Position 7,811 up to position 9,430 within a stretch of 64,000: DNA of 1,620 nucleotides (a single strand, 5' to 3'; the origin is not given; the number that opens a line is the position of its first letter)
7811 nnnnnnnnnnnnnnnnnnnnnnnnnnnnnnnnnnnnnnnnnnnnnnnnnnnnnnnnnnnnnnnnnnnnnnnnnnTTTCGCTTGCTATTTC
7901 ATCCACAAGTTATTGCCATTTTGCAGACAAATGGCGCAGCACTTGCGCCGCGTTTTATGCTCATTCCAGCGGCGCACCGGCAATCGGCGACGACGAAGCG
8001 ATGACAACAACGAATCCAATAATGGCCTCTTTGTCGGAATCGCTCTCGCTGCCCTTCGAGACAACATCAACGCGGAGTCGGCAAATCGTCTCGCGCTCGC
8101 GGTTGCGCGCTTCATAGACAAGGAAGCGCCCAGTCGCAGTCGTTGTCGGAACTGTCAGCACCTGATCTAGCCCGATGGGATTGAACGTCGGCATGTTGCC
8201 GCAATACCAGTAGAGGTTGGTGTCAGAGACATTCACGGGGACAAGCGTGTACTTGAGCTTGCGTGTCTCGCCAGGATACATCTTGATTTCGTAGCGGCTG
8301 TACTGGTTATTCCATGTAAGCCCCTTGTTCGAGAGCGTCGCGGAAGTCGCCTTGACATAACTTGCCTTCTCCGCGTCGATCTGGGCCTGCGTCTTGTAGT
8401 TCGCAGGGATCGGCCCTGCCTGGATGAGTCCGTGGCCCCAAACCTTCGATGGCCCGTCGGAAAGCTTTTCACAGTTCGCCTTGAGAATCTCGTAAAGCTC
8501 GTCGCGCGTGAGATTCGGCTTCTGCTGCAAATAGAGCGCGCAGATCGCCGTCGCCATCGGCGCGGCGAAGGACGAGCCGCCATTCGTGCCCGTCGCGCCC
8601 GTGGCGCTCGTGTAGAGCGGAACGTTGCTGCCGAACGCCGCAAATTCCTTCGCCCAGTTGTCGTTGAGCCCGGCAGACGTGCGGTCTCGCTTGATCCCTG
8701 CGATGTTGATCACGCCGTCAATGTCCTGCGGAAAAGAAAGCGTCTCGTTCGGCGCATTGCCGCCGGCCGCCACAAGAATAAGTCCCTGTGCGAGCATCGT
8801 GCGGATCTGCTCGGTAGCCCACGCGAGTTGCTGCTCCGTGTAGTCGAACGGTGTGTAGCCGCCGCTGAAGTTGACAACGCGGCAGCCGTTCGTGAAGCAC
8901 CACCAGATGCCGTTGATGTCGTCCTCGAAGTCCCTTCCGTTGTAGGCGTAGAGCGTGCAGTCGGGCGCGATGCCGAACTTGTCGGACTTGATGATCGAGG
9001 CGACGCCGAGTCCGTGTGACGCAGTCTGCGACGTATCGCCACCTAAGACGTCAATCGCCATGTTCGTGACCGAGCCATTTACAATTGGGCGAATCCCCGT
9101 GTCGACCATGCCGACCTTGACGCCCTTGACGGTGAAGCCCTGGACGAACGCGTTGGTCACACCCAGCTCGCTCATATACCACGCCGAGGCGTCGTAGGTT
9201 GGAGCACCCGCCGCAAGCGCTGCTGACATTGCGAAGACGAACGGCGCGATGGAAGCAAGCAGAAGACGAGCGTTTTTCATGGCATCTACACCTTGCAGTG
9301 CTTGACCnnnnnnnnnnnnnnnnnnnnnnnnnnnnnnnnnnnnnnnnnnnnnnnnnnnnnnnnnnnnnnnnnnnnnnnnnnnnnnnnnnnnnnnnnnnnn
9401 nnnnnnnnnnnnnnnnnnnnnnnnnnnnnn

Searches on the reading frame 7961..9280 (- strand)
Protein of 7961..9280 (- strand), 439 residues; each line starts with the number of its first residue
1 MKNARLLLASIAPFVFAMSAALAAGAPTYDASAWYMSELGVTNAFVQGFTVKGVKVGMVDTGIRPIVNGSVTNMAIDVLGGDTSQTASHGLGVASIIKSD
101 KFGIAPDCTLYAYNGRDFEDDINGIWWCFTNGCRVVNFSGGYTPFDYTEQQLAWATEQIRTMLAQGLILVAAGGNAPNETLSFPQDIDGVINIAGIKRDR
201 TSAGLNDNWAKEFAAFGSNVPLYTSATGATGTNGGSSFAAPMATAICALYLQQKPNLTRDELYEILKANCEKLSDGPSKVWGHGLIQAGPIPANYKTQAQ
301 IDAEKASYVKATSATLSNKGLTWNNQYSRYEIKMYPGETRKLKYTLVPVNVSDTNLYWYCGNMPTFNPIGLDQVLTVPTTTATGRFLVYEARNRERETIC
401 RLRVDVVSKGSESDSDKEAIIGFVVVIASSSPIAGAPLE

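Call 56: search_protein_families(library=pfam, proteins=[window:7961-9280:-], max_evalue=0.0001)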
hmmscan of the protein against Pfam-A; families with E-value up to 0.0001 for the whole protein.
window:7961-9280:- (439 aa): 1 family
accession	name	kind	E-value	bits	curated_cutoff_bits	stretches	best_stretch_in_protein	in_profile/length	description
PF00082.27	Peptidase_S8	-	1.3e-22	80.9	21.8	1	52-284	2-288/288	Subtilase family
